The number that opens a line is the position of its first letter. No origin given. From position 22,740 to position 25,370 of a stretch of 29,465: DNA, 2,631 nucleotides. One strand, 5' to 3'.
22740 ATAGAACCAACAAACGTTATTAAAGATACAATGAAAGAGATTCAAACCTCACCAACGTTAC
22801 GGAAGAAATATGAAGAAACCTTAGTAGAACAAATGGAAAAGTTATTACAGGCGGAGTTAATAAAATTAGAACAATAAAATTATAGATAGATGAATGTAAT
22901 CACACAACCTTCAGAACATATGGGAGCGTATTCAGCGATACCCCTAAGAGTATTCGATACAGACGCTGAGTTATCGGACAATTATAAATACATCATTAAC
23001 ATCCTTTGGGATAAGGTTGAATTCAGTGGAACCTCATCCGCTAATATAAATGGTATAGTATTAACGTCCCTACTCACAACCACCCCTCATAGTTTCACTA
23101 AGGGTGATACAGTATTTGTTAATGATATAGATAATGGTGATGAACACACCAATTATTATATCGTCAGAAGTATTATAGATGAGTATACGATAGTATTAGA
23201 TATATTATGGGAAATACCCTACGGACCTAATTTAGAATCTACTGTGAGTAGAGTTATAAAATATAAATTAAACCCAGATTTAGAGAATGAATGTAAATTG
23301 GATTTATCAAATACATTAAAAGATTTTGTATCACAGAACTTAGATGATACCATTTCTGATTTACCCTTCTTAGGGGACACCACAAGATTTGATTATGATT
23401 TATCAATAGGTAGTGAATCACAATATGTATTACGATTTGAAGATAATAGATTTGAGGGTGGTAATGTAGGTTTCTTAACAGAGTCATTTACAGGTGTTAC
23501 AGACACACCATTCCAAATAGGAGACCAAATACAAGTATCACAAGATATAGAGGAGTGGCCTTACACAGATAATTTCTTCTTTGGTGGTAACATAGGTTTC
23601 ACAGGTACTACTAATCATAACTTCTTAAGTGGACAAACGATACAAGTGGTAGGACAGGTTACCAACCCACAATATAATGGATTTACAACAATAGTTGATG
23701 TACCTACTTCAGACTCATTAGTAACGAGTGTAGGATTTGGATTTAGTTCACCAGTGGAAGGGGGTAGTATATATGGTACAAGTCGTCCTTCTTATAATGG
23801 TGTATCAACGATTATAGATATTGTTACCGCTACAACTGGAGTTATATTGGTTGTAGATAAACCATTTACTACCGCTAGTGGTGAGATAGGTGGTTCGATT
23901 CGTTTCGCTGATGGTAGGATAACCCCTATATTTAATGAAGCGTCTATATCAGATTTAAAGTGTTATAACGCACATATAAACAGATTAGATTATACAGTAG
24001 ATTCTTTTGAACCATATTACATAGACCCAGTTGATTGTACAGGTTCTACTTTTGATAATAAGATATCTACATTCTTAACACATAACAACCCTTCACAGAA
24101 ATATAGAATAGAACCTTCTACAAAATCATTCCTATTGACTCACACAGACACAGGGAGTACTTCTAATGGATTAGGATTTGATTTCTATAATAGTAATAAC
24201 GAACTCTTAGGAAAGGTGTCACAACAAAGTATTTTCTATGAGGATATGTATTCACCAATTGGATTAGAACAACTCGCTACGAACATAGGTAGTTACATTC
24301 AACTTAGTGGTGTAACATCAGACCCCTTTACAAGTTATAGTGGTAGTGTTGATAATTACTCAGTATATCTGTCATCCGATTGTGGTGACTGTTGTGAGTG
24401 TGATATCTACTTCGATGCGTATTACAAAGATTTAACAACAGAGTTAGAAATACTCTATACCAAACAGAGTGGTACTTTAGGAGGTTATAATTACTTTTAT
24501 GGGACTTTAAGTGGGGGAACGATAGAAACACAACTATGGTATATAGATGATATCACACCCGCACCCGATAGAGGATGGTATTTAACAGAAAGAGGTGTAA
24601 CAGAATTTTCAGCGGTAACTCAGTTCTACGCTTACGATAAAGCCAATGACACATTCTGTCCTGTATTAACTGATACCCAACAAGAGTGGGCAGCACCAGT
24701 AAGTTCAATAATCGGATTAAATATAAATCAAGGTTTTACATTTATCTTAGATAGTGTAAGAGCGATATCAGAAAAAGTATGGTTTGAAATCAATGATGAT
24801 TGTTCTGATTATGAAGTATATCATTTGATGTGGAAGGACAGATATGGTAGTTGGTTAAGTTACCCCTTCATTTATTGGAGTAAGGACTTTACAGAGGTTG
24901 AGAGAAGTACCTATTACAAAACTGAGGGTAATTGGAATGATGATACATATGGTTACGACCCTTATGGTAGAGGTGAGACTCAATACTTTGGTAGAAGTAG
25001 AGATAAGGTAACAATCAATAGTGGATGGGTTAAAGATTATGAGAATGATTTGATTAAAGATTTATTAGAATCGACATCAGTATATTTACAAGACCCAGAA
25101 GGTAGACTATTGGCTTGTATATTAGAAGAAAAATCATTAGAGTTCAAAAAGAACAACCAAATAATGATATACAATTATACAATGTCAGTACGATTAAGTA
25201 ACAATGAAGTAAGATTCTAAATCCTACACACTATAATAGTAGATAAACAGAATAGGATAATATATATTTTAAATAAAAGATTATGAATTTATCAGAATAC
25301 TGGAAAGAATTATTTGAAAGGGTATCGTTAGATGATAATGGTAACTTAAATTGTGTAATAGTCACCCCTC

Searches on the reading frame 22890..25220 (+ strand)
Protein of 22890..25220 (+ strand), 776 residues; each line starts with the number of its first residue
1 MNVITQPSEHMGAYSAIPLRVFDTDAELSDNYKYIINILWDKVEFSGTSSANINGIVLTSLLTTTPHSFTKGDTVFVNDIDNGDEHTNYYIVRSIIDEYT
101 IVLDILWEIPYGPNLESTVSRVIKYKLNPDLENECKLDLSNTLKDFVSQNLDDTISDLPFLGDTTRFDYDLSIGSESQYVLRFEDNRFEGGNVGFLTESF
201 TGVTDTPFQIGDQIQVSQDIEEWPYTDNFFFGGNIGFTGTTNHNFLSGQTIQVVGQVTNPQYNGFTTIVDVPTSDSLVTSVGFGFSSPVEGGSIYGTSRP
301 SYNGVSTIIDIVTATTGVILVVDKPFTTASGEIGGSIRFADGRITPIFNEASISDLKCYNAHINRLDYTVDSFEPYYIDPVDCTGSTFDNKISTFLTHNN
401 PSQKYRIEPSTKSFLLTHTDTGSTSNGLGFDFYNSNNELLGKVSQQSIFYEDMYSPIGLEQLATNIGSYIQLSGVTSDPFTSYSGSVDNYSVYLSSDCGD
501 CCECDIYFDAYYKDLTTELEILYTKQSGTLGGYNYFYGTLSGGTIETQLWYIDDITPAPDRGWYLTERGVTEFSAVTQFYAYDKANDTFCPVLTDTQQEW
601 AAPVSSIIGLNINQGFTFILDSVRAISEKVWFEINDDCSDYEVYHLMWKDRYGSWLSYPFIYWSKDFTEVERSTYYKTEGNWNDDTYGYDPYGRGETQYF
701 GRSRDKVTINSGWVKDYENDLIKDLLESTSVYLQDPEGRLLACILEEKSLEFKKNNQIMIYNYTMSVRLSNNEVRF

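Call 8: search_protein_families(library=pfam, proteins=[window:22890-25220:+], max_evalue=0.1)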
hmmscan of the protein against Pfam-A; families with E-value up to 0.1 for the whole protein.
window:22890-25220:+ (776 aa): 1 family
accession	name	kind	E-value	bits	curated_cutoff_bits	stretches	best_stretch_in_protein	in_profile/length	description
PF00924.24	MS_channel_2nd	-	0.067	13.7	20.2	0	200-217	10-27/68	Mechanosensitive ion channel, beta-domain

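Call 9: search_protein_families(library=phrogs, proteins=[window:22890-25220:+], max_evalue=0.01)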
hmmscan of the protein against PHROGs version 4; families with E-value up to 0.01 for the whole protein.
window:22890-25220:+ (776 aa): 0 families
